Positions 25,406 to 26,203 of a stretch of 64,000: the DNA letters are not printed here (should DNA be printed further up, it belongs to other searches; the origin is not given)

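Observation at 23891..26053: NO-stress module: three-domain NirK divergent from an NsrR-like Rrf2 regulator, with an AT-rich palindromic element in the shared control region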

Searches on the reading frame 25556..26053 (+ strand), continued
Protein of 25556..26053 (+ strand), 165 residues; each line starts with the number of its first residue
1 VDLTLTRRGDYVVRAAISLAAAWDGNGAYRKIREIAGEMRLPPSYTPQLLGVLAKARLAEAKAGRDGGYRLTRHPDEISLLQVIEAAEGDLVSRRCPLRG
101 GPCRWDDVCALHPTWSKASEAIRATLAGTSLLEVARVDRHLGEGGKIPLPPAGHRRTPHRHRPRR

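Call 64: search_protein_families(library=ncbifam, proteins=[L045:6439-8802:+, L004:8989-11280:-, L004:8423-8992:-, L004:7860-8366:-, L048:2435-3469:+, L004:11277-12338:-, L004:6889-7560:-, L045:3445-4962:+], max_evalue=0.00001)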
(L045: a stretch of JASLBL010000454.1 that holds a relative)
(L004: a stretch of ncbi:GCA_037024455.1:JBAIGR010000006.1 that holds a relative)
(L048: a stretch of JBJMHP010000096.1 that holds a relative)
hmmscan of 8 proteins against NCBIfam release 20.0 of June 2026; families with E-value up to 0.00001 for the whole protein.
L045:6439-8802:+ (787 aa): 26 families (the best 25 are shown)
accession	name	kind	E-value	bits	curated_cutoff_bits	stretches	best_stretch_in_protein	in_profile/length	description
NF047855.1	AssmNtatRedNasC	equivalog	1e-241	804.2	1100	1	57-742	14-706/708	assimilatory nitrate reductase catalytic subunit NasC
TIGR01591.1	Fdh-alpha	equivalog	4.9e-184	613.1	666.25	1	66-741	1-671/672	formate dehydrogenase subunit alpha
NF041323.1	Nitr_red_NasA_Halo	equivalog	3.6e-116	389.3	1000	1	71-741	3-671/673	assimilatory nitrate reductase NasA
TIGR01706.1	NAPA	equivalog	1.7e-84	284.6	930.55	3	66-311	45-298/830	periplasmic nitrate reductase subunit alpha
NF010055.0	PRK13532.1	equivalog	1e-83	282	904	3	66-305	45-292/830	nitrate reductase catalytic subunit NapA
NF041513.1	formate_DH_Act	exception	1.7e-63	214.9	1400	3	55-306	34-297/1067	formate dehydrogenase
TIGR01553.1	formate-DH-alph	equivalog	4.8e-61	206.7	814.2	4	66-308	47-308/1009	formate dehydrogenase-N subunit alpha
NF012032.0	PRK15488.1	equivalog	5.8e-59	199.8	694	2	54-353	34-331/759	thiosulfate reductase PhsA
TIGR01701.1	Fdhalpha-like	subfamily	6.7e-58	196.5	582.15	1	111-647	93-641/744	FdhF/YdeP family oxidoreductase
TIGR02166.1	dmsA_ynfE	subfamily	1.5e-54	185.3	777.7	2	55-309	36-304/794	DMSO/selenate family reductase complex A subunit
TIGR03479.1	DMSO_red_II_alp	subfamily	1.1e-43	149.5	984.75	2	66-304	61-307/913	molybdopterin-dependent oxidoreductase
TIGR02693.1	arsenite_ox_L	equivalog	1.3e-40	139.1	359.05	2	115-545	113-573/806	arsenate reductase (azurin) large subunit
NF005895.0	PRK07860.1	equivalog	2.9e-38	131.4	802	2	65-285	238-455/811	NADH-quinone oxidoreductase subunit G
TIGR00509.1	bisC_fam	subfamily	3.5e-35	121.5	1017.55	1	79-551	9-516/772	molybdopterin guanine dinucleotide-containing S/N-oxide reductase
TIGR01973.1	NuoG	equivalog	2.9e-31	108.9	470.05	1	65-541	216-606/606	NADH-quinone oxidoreductase subunit NuoG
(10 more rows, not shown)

L004:8989-11280:- (763 aa): 26 families (the best 25 are shown)
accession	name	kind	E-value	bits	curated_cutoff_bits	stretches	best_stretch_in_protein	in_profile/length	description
NF047855.1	AssmNtatRedNasC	equivalog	2.9e-239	796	1100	1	35-719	17-707/708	assimilatory nitrate reductase catalytic subunit NasC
TIGR01591.1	Fdh-alpha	equivalog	4e-180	600.2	666.25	1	41-718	1-672/672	formate dehydrogenase subunit alpha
NF041323.1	Nitr_red_NasA_Halo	equivalog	1.9e-123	413.3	1000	1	46-718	3-672/673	assimilatory nitrate reductase NasA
NF010055.0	PRK13532.1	equivalog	1.1e-78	265.4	904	3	283-521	328-571/830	nitrate reductase catalytic subunit NapA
TIGR01706.1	NAPA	equivalog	7.3e-77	259.4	930.55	3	284-521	329-571/830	periplasmic nitrate reductase subunit alpha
TIGR01553.1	formate-DH-alph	equivalog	1.5e-68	231.5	814.2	3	42-288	48-312/1009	formate dehydrogenase-N subunit alpha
NF041513.1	formate_DH_Act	exception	3.9e-59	200.4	1400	3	37-288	41-303/1067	formate dehydrogenase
NF012032.0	PRK15488.1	equivalog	5.7e-57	193.2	694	1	34-530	39-536/759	thiosulfate reductase PhsA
TIGR01701.1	Fdhalpha-like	subfamily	1.1e-53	182.6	582.15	1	87-621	93-639/744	FdhF/YdeP family oxidoreductase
TIGR02166.1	dmsA_ynfE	subfamily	2.8e-49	167.9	777.7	1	32-527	38-563/794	DMSO/selenate family reductase complex A subunit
TIGR02693.1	arsenite_ox_L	equivalog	4.4e-48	163.9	359.05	2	89-521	111-573/806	arsenate reductase (azurin) large subunit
TIGR03479.1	DMSO_red_II_alp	subfamily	1.9e-42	145.4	984.75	3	76-280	103-307/913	molybdopterin-dependent oxidoreductase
NF005895.0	PRK07860.1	equivalog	4.5e-36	124.2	802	2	40-263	238-457/811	NADH-quinone oxidoreductase subunit G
TIGR00509.1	bisC_fam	subfamily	6.2e-36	123.9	1017.55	1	102-527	66-516/772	molybdopterin guanine dinucleotide-containing S/N-oxide reductase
NF041885.1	selenate_YnfE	exception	9.1e-31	106.4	1675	1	41-285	51-311/805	selenate/tellurate reductase subunit YnfE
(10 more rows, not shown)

L004:8423-8992:- (189 aa): 22 families
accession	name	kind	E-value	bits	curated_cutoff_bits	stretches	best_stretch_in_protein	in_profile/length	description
TIGR01582.1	FDH-beta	equivalog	3e-30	105.3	334.7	1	52-160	92-197/283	formate dehydrogenase subunit beta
NF008134.0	PRK10882.1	equivalog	1.4e-26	93.3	263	1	47-150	107-214/329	hydrogenase 2 operon protein HybA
TIGR02951.1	DMSO_dmsB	equivalog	1.3e-23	83.8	214.1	1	6-150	4-159/161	DMSO/selenate family reductase complex B subunit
NF038355.1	FDH3_beta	equivalog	4.6e-22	78.9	240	1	7-113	6-111/180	formate dehydrogenase FDH3 subunit beta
NF011569.0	PRK14993.1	equivalog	1e-21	77.5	416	1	6-146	46-190/244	tetrathionate reductase subunit TtrB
NF045797.1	DsrO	equivalog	1.4e-19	70.4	200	1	45-146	95-204/235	sulfate reduction electron transfer complex DsrMKJOP subunit DsrO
NF041715.1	arsenate_red_ArrB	equivalog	1.6e-19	70.4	450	1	6-104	5-105/233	arsenate respiratory reductase iron-sulfur subunit ArrB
TIGR03149.1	cyt_nit_nrfC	equivalog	6.2e-19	68.2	377.6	1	9-149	44-189/225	cytochrome c nitrite reductase Fe-S protein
NF045715.1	sulf_resp_HmcB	equivalog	7.5e-19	67.9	420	1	52-150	106-204/307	sulfate respiration complex iron-sulfur protein HmcB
NF009451.0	PRK12809.1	equivalog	1.1e-18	66.8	1154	1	9-139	8-134/639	formate-dependent uric acid utilization protein YgfT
NF009408.0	PRK12769.1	equivalog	2.4e-17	62.3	1003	1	8-148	7-151/659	formate-dependent uric acid utilization protein AegA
TIGR03478.1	DMSO_red_II_bet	subfamily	3.3e-15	55.8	480.7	1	49-145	127-221/321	DMSO reductase family type II enzyme, iron-sulfur subunit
NF007658.0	PRK10330.1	equivalog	1.3e-14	54.1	260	1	2-102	1-103/181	electron transport protein HydN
NF042979.1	EthbenzDh_ebdB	equivalog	4.4e-14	52.1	740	1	51-150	151-248/354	ethylbenzene dehydrogenase subunit beta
NF045766.1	PhenlGlyoxDHPadI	equivalog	9.8e-14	50.9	700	1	5-150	6-144/443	NADH-dependent phenylglyoxylate dehydrogenase subunit beta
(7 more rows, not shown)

L004:7860-8366:- (168 aa): 7 families
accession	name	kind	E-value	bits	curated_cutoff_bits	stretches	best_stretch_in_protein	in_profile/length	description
NF050121.1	bc1_QcrA_actin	exception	4.5e-13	49.4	275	1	100-160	239-301/319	cytochrome bc1 complex Rieske iron-sulfur subunit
TIGR02694.1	arsenite_ox_S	equivalog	1e-11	44.8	95.65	1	77-166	18-118/129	arsenate reductase (azurin) small subunit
NF045928.1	Cytb6fFeSPetC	equivalog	2.9e-11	43.1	250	1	87-150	85-149/179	cytochrome b6-f complex iron-sulfur subunit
NF010001.0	PRK13474.1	subfamily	8.8e-11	41.4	154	1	101-153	98-151/178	cytochrome b6-f complex iron-sulfur subunit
TIGR03171.1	soxL2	equivalog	4e-07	29.3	582.1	0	124-166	233-278/321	Rieske iron-sulfur protein SoxL2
TIGR01416.1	Rieske_proteo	equivalog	3.2e-06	27.2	97.4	1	105-149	113-160/176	ubiquinol-cytochrome c reductase iron-sulfur subunit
NF041174.1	SDX_Thmprot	equivalog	4.8e-06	26.7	170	0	90-144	25-80/109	sulredoxin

L048:2435-3469:+ (344 aa): 1 family
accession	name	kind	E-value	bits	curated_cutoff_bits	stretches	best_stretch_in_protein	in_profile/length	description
NF045723.1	memb_anch_TmcC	equivalog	8.9e-08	31.9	240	1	177-268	114-199/218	TmcC family electron transfer complex membrane anchor subunit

L004:11277-12338:- (353 aa): 4 families
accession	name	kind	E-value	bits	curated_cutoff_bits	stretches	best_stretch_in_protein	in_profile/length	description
NF045723.1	memb_anch_TmcC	equivalog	3.1e-08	33.4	240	1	185-278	113-200/218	TmcC family electron transfer complex membrane anchor subunit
TIGR02484.1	CitB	equivalog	8.9e-07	28.4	246.6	1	189-279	263-351/372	tricarballylate utilization 4Fe-4S protein TcuB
NF038018.1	qmoC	equivalog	2.5e-06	27.2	300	1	121-278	219-356/360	quinone-interacting membrane-bound oxidoreductase complex subunit QmoC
NF011607.0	PRK15033.1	subfamily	6.1e-06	25.4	524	0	189-280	282-371/389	tricarballylate utilization 4Fe-4S protein TcuB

L004:6889-7560:- (223 aa): 0 families

L045:3445-4962:+ (505 aa): 10 families
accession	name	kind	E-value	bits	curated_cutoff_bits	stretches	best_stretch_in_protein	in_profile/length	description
NF052443.1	SensHisKinMctS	equivalog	4.2e-34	117.7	700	1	310-505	249-448/457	two-component system sensor histidine kinase MctS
NF007896.0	PRK10600.1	equivalog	3.3e-28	98.7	578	1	266-502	345-582/598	nitrate/nitrite two-component system sensor histidine kinase NarX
NF008184.0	PRK10935.1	equivalog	5.2e-26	91.4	553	1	184-504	247-558/565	nitrate/nitrite two-component system sensor histidine kinase NarQ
NF052531.1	Strep_LiaS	equivalog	1.5e-24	86.9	450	1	307-504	128-326/328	envelope stress sensor histidine kinase LiaS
NF047786.1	his_kin_MadS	equivalog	3.8e-24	85.6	500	1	301-504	220-434/434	MadS family sensor histidine kinase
NF008649.0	PRK11644.1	equivalog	8.7e-19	67.6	408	1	312-505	304-496/499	signal transduction histidine-protein kinase/phosphatase UhpB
NF047322.1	HK_morpho_MacS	equivalog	3.6e-12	46.2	300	1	297-504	168-367/367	MacS family sensor histidine kinase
TIGR01817.1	nifA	equivalog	2.6e-09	36.4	528.85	1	17-186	5-174/534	nif-specific transcriptional activator NifA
TIGR02916.1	PEP_his_kin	equivalog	1.6e-07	30.3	300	0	459-504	634-679/679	XrtA/PEP-CTERM system histidine kinase PrsK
NF053781.1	cdiGMPphdstlr2612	equivalog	8.1e-06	23.7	1600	0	246-319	380-451/1268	Tlr1612 family c-di-GMP phosphodiesterase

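Call 71: search_protein_families(library=pfam, proteins=[L060:2216-4033:-, L060:4040-4897:-, L060:5507-6727:-, L065:2315-4486:-, L083:3667-4926:-, L079:4379-5002:-], max_evalue=0.001)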
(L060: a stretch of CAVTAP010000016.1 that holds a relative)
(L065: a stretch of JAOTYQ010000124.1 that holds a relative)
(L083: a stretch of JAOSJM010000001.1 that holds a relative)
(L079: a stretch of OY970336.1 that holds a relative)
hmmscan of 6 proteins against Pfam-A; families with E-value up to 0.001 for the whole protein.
L060:2216-4033:- (605 aa): 1 family
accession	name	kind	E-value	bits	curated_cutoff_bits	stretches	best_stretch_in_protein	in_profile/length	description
PF00115.25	COX1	-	6.4e-131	437.6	34.8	1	89-525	2-426/436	Cytochrome C and Quinol oxidase polypeptide I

L060:4040-4897:- (285 aa): 1 family
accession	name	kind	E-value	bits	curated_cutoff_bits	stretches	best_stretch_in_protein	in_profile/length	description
PF00116.26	COX2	-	1.3e-20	73.9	22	1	158-236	47-119/120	Cytochrome C oxidase subunit II, periplasmic domain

L060:5507-6727:- (406 aa): 2 families
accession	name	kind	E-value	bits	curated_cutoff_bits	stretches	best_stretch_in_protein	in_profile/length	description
PF08028.16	Acyl-CoA_dh_2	-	6.4e-22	78.7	22.7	1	258-384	7-133/134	Acyl-CoA dehydrogenase, C-terminal domain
PF02770.24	Acyl-CoA_dh_M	-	8.4e-06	26.3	33.3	1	141-216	21-97/97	Acyl-CoA dehydrogenase, middle domain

L065:2315-4486:- (723 aa): 1 family
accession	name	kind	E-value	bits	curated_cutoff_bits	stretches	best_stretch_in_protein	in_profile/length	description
PF00115.25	COX1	-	1.9e-132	442.7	34.8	1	209-653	2-434/436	Cytochrome C and Quinol oxidase polypeptide I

L083:3667-4926:- (419 aa): 1 family
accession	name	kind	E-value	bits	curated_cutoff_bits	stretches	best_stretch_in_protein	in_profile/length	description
PF04909.20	Amidohydro_2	-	2.5e-28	100.1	26.4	1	110-404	16-289/289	Amidohydrolase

L079:4379-5002:- (207 aa): 0 families
